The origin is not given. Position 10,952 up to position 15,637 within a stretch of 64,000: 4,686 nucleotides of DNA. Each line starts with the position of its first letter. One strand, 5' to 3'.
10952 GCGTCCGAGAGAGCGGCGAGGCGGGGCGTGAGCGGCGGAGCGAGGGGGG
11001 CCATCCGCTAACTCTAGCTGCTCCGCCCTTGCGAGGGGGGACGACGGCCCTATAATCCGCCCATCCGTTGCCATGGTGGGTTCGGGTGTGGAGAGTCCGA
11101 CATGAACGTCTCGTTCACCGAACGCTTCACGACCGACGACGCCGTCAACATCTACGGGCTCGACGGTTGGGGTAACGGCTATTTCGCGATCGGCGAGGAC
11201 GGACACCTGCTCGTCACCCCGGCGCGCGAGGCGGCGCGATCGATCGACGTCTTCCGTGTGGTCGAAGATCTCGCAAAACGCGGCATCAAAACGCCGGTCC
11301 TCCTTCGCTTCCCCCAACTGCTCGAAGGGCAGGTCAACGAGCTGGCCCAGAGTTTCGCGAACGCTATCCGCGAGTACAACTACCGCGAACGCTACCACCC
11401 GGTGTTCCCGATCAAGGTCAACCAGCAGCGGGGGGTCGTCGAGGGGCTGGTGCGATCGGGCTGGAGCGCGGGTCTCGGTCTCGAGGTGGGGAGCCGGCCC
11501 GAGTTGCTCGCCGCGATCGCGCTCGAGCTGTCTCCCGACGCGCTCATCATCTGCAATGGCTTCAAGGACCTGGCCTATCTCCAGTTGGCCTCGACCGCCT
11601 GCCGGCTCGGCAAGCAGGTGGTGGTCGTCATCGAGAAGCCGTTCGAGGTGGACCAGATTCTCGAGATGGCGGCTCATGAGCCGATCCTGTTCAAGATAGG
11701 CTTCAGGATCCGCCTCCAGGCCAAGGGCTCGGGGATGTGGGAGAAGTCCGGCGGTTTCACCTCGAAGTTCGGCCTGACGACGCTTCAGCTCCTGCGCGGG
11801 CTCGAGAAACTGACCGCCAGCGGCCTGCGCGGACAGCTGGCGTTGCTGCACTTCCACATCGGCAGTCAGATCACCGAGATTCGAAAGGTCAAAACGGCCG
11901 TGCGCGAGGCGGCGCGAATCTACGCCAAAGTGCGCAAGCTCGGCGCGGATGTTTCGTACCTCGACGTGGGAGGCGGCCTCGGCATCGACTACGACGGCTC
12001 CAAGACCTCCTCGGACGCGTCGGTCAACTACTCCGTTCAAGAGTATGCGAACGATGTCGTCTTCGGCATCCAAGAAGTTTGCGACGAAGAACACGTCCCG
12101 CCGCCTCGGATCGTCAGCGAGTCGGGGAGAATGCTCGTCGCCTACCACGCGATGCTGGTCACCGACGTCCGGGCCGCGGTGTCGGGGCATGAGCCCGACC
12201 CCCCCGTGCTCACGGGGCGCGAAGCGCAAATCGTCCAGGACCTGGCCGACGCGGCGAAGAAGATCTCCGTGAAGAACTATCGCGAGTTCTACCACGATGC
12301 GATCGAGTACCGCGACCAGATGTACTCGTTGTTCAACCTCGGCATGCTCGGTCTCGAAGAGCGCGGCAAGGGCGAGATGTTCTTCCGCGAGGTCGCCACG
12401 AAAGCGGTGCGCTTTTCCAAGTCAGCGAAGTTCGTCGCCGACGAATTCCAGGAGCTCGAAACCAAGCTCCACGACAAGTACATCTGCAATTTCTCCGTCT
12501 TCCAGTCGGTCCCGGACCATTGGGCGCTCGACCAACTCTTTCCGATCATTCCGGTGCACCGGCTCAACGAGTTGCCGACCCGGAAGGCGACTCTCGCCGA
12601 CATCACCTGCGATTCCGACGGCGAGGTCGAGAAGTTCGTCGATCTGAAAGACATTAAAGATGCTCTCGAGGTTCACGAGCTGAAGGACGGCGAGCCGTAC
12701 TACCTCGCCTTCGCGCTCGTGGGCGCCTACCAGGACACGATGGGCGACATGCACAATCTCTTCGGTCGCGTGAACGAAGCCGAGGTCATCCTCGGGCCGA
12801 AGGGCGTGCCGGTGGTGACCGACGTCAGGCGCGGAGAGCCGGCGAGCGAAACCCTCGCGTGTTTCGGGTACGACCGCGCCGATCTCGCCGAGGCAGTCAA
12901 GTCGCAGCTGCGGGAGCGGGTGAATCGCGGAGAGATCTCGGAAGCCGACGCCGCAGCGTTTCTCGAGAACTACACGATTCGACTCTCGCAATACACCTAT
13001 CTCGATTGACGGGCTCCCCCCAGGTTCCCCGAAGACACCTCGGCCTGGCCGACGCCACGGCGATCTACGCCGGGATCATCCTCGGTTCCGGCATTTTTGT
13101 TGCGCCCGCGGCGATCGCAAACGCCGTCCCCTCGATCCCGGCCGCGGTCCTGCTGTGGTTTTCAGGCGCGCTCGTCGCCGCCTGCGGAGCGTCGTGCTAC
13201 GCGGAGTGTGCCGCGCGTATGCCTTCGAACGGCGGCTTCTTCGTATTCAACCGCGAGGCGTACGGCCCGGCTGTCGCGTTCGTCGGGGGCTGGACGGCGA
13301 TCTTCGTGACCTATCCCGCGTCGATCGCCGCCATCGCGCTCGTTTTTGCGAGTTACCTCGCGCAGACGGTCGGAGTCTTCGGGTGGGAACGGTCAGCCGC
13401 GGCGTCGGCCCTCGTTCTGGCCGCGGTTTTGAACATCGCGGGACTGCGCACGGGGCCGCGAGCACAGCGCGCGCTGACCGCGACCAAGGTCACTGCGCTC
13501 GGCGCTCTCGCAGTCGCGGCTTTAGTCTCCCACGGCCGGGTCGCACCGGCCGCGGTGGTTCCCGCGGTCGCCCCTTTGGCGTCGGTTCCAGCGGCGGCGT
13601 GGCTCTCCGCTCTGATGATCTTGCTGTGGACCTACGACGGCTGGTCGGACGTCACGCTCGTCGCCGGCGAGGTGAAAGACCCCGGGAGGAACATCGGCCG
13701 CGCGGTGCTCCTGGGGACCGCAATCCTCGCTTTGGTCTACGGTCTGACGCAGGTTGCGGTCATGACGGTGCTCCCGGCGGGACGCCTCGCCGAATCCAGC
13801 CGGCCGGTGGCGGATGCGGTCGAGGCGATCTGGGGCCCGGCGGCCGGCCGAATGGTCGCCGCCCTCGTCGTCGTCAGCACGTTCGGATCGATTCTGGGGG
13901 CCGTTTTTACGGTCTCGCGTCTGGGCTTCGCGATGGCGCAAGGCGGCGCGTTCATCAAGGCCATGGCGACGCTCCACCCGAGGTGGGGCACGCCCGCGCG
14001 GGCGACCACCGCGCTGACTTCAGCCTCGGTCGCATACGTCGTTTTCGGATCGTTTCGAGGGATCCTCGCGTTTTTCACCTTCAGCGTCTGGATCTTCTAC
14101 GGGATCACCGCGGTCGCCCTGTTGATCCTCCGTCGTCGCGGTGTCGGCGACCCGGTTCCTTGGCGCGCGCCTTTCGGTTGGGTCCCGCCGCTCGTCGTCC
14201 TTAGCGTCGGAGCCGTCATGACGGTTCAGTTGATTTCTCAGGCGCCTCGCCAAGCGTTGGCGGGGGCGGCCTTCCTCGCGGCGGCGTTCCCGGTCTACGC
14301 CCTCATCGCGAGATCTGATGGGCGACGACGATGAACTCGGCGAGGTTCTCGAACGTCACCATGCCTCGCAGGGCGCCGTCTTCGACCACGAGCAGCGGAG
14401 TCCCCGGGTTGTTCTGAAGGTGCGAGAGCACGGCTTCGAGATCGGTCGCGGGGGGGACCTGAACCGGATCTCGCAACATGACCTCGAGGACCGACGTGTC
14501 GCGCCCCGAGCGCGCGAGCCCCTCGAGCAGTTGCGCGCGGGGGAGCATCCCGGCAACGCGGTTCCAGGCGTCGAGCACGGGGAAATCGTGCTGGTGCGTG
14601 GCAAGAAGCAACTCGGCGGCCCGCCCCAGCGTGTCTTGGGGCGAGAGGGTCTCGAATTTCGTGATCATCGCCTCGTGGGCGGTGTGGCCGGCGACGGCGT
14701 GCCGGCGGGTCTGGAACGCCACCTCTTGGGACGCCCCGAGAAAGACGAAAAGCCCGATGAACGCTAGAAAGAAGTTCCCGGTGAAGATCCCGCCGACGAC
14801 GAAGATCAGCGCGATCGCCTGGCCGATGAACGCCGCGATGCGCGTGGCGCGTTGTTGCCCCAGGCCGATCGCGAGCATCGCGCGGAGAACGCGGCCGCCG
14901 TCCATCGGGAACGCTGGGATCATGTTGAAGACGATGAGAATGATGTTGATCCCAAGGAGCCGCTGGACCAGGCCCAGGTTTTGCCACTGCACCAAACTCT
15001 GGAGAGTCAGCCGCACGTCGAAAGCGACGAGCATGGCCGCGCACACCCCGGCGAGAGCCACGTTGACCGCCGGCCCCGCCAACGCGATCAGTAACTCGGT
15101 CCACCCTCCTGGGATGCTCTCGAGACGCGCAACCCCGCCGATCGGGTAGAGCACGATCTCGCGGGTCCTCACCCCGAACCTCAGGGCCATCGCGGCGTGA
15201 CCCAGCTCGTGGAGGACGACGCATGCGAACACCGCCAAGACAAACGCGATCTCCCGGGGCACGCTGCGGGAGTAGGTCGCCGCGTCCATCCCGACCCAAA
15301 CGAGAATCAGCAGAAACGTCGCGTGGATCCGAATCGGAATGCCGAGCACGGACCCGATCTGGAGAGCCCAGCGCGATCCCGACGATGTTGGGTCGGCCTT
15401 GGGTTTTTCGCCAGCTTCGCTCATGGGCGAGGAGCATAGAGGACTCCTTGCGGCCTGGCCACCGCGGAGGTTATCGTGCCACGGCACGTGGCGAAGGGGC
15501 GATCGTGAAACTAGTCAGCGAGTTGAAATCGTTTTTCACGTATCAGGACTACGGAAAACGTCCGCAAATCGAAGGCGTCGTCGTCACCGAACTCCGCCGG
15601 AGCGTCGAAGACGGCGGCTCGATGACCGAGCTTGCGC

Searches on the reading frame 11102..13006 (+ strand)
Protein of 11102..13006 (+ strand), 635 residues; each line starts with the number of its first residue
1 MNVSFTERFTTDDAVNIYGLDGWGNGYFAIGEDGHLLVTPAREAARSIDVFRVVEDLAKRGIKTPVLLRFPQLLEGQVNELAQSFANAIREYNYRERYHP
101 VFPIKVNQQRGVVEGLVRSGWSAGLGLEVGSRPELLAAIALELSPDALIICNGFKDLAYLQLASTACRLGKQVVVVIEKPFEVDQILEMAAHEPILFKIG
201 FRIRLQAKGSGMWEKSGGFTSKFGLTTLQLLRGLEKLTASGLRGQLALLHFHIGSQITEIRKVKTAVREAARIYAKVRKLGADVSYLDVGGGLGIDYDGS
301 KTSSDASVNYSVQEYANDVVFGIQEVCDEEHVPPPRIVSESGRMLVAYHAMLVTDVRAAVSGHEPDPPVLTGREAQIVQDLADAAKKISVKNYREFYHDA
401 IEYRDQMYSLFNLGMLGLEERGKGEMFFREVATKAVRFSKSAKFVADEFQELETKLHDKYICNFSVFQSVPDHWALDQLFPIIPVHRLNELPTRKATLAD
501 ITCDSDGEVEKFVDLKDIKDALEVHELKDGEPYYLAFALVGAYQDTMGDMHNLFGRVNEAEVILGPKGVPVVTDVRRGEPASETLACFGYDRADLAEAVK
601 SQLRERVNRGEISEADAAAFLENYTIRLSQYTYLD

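Call 16: search_protein_families(library=pfam, proteins=[window:11102-13006:+], max_evalue=0.00001)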
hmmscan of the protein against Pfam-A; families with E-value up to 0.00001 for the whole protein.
window:11102-13006:+ (635 aa): 3 families
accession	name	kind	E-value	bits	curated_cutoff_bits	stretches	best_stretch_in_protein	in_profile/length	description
PF02784.22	Orn_Arg_deC_N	-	7.5e-40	137.3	23.4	1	80-347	6-247/247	Pyridoxal-dependent decarboxylase, pyridoxal binding domain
PF17810.6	Arg_decarb_HB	-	1.6e-16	60.8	23.3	1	374-453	4-84/84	Arginine decarboxylase helical bundle domain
PF17944.6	Arg_decarbox_C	-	2.7e-07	31.5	23.3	1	585-634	5-51/51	Arginine decarboxylase C-terminal helical extension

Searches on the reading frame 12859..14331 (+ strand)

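Call 60: search_protein_families(library=pfam, proteins=[window:12859-14331:+], max_evalue=0.00001)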
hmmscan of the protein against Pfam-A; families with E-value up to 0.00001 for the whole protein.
window:12859-14331:+ (491 aa): 2 families
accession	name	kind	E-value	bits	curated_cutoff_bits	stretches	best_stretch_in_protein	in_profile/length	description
PF13520.12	AA_permease_2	-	2.2e-42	145.9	27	1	61-456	1-403/427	Amino acid permease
PF00324.27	AA_permease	-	3.8e-21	75.8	24.6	1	71-427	7-384/470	Amino acid permease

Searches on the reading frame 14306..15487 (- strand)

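Call 17: search_protein_families(library=pfam, proteins=[window:14306-15487:-], max_evalue=0.00001)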
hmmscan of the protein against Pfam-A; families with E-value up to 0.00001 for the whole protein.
window:14306-15487:- (394 aa): 3 families
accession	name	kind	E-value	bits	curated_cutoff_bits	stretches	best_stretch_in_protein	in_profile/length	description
PF02163.28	Peptidase_M50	-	3.9e-20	72.6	27.2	2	81-156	1-103/221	Peptidase family M50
PF00571.33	CBS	-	9.4e-13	48.7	24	1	335-386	3-55/57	CBS domain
PF13398.12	Peptidase_M50B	-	2.6e-06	27.7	26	1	88-166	23-102/201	Peptidase M50B-like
